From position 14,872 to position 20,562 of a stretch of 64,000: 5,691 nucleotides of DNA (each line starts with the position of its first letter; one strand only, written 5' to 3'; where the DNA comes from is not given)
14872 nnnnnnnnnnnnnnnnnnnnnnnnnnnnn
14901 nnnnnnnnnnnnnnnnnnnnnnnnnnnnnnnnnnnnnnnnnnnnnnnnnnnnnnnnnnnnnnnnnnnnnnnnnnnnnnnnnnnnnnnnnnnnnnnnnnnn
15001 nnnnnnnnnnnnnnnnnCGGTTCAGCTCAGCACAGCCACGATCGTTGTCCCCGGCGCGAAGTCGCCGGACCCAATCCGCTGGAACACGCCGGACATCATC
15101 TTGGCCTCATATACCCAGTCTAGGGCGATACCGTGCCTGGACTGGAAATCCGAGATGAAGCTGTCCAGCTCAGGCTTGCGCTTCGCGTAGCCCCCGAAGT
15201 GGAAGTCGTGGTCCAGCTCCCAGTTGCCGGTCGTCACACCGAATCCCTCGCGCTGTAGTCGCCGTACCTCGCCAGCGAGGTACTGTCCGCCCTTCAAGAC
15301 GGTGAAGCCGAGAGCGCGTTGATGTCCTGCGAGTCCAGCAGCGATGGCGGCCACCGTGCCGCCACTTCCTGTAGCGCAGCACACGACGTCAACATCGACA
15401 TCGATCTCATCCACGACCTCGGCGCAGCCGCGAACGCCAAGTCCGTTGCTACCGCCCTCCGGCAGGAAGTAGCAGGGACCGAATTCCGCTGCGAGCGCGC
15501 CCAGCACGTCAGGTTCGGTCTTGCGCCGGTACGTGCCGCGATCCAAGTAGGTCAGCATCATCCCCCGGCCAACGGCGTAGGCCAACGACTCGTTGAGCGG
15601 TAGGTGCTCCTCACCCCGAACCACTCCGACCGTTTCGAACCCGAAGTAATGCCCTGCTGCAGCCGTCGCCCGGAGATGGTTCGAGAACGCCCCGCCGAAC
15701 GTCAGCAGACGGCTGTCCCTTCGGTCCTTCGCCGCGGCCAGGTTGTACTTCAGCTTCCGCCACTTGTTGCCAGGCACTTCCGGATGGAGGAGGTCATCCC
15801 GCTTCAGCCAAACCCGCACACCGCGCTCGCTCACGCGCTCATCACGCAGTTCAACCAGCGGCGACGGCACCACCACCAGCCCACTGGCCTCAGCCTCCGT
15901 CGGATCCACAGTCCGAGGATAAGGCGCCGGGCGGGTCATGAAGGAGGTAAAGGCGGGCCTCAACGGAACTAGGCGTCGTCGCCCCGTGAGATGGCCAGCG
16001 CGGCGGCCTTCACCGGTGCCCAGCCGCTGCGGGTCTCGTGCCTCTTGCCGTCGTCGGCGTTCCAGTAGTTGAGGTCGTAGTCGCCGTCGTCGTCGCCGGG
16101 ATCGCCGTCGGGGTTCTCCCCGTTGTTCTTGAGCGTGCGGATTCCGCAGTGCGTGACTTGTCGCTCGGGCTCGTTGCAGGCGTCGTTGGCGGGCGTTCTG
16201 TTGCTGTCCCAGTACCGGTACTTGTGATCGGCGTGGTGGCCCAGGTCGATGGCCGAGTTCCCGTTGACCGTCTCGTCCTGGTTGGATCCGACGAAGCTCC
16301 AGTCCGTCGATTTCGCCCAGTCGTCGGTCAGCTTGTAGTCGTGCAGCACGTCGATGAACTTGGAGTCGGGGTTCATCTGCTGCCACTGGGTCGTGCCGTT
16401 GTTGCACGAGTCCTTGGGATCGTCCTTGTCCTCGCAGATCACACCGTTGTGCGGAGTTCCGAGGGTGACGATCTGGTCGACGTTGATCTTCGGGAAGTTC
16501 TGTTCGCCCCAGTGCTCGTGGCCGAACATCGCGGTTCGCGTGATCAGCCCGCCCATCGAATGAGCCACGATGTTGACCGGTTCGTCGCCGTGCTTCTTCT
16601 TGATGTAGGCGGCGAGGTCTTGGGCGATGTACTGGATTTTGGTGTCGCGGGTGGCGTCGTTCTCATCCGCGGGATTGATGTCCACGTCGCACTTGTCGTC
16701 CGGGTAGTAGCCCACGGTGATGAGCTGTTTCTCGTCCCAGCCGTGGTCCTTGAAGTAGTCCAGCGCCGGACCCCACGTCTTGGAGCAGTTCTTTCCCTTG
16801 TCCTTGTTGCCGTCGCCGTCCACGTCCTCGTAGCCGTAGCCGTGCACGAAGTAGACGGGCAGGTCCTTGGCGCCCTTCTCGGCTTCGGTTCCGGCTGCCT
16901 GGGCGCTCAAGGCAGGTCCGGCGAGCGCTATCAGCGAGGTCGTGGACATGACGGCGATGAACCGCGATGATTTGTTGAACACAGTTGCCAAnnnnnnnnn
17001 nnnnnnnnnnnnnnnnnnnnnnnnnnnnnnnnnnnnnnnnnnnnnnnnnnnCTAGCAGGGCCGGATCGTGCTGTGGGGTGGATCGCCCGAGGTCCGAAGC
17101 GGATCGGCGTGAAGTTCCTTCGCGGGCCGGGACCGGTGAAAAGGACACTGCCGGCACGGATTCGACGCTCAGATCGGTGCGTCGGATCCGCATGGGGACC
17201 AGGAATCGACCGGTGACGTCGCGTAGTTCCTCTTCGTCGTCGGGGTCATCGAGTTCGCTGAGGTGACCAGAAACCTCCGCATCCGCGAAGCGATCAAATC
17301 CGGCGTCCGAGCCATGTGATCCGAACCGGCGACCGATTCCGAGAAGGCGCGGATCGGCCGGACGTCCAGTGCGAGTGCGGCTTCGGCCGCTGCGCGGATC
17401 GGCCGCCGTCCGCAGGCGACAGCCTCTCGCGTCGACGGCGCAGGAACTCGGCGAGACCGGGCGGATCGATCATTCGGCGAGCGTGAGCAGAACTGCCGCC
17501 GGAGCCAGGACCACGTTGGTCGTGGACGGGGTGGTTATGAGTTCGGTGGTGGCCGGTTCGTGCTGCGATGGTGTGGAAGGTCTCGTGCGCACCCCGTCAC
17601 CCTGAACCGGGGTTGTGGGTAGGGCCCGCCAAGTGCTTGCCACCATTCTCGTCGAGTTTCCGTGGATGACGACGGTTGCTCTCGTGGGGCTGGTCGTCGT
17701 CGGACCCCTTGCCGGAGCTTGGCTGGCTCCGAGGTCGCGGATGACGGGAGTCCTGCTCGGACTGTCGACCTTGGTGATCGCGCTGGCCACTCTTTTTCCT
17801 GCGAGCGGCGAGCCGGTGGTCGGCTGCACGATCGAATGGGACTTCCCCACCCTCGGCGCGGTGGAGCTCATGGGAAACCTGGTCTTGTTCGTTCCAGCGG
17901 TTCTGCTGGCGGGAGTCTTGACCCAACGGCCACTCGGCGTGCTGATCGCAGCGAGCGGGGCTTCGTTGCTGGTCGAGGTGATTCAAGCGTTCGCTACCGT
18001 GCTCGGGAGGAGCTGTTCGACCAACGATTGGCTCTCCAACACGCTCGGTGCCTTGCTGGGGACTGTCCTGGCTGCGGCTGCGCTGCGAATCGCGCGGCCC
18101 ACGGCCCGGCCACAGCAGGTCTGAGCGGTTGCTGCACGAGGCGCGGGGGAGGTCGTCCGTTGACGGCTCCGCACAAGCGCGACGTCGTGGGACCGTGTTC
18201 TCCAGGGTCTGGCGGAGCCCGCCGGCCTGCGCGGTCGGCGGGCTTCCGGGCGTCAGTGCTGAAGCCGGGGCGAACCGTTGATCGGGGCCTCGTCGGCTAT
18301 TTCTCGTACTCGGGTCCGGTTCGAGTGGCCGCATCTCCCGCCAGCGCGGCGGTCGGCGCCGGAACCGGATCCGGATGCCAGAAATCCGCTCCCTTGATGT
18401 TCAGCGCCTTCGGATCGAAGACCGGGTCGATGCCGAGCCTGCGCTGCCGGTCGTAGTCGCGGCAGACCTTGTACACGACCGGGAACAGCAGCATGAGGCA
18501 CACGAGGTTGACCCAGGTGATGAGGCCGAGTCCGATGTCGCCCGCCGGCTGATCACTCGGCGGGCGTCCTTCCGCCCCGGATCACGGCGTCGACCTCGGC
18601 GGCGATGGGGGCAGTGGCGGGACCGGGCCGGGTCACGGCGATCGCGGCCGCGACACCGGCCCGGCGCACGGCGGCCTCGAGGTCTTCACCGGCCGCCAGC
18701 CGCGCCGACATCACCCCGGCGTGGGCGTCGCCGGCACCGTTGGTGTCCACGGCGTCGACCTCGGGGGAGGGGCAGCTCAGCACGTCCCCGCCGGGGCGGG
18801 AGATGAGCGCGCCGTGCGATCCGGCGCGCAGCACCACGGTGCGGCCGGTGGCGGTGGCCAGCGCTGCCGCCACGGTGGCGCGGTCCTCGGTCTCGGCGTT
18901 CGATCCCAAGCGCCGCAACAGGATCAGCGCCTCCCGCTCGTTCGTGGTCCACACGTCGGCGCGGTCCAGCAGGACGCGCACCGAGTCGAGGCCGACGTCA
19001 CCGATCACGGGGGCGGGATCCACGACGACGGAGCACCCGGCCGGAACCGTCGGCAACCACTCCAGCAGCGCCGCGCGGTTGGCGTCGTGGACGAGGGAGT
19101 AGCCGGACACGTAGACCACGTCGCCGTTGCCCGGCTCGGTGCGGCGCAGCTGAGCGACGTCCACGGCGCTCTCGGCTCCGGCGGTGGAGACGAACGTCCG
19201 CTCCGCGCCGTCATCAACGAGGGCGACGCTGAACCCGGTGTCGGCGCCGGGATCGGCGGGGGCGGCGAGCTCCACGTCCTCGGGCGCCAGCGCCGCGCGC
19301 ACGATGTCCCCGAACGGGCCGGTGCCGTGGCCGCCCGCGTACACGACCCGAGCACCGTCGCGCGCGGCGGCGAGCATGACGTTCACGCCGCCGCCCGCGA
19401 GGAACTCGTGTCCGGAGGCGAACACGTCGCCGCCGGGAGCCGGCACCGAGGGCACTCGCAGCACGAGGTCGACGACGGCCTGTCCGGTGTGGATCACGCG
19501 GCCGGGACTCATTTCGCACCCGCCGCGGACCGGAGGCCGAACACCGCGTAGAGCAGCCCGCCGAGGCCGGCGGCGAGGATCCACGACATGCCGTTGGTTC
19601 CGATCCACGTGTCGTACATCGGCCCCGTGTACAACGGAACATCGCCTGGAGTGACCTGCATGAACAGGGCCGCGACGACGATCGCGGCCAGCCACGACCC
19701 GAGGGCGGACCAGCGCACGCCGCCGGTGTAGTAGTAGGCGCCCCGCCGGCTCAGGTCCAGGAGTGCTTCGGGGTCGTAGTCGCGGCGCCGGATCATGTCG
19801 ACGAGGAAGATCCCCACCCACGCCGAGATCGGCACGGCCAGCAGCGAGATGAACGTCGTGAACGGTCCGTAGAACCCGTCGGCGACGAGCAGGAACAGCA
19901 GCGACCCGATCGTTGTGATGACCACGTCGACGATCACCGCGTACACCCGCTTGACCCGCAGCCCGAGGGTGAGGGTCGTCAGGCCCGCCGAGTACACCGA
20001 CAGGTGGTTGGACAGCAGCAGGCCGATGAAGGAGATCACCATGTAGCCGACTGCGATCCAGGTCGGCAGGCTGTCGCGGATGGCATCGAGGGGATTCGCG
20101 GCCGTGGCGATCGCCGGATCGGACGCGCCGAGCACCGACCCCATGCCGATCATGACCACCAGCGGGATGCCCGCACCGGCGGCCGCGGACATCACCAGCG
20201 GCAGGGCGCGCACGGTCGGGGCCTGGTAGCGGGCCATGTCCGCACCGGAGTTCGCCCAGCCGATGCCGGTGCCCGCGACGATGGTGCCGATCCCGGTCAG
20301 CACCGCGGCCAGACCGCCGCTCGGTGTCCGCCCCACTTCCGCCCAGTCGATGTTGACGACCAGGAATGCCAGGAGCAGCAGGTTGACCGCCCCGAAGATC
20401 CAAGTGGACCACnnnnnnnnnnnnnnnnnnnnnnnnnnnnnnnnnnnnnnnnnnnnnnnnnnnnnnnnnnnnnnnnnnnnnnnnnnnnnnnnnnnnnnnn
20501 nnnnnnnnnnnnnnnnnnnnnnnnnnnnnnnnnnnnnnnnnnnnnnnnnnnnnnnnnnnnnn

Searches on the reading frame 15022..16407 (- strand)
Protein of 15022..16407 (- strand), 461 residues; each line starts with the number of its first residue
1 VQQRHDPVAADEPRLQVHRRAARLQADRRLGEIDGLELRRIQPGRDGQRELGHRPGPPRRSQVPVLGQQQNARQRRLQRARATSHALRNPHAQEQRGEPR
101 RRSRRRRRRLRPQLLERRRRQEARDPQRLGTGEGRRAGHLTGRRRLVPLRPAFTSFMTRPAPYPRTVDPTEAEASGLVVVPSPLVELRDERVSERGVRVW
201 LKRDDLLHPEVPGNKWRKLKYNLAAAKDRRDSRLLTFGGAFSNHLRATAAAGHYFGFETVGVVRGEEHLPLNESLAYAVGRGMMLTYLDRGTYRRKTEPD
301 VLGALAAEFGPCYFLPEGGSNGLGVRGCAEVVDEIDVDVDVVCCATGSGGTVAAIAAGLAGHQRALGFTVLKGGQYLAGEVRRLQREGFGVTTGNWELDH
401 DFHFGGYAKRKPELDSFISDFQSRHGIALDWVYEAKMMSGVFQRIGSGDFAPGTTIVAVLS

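Call 65: search_protein_families(library=pfam, proteins=[window:15022-16407:-], max_evalue=0.001)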
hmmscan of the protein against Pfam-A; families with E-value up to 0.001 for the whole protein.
window:15022-16407:- (461 aa): 1 family
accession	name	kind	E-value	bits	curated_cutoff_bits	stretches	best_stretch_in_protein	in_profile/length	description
PF00291.31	PALP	-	3.4e-19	69.7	35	1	180-461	6-294/295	Pyridoxal-phosphate dependent enzyme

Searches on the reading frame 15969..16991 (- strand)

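Call 12: search_protein_families(library=pfam, proteins=[window:15969-16991:-], max_evalue=0.001)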
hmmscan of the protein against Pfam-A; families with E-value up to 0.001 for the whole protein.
window:15969-16991:- (340 aa): 8 families
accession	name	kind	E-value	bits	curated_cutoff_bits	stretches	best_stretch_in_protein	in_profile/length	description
PF07819.20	PGAP1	-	5e-09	36.7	24.3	1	122-204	76-152/233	PGAP1-like alpha/beta domain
PF01674.24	Lipase_2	-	1e-08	35.5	20.3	1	44-219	2-159/219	Lipase (class 2)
PF06028.17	DUF915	-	3.3e-07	30.4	22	1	103-201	70-164/255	Alpha/beta hydrolase of unknown function (DUF915)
PF24096.1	DUF7379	-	6e-07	30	33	1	123-215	54-149/191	Domain of unknown function (DUF7379)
PF05057.20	DUF676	-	6.4e-07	29.5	20.3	1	111-188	47-132/217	Putative serine esterase (DUF676)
PF00561.26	Abhydrolase_1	-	1.8e-05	25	25.8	1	121-179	54-102/245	alpha/beta hydrolase fold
PF02089.21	Palm_thioest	-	0.00012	22.4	26.8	1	119-185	58-114/254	Palmitoyl protein thioesterase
PF24322.2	Tle3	-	0.00082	19.4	27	0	125-164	170-209/321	T6SS Tle3 phospholipase effector domain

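Call 64: search_protein_families(library=padloc, proteins=[window:15969-16991:-], max_evalue=0.001)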
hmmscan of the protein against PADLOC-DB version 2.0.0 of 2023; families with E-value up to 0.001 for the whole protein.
window:15969-16991:- (340 aa): 0 families

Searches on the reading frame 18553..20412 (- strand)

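Call 12: search_protein_families(library=pfam, proteins=[window:18553-20412:-], max_evalue=0.001)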
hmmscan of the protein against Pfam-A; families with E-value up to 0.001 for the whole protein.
window:18553-20412:- (619 aa): 3 families
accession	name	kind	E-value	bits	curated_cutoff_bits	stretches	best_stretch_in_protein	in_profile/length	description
PF00294.29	PfkB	-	2.4e-41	142.5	25.8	1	308-600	6-297/302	pfkB family carbohydrate kinase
PF08543.17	Phos_pyr_kin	-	3.6e-09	36.8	27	1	477-586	111-225/246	Phosphomethylpyrimidine kinase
PF01256.23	Carb_kinase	-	7.7e-06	26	27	1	485-588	117-215/242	NAD(P)H-hydrate dehydratase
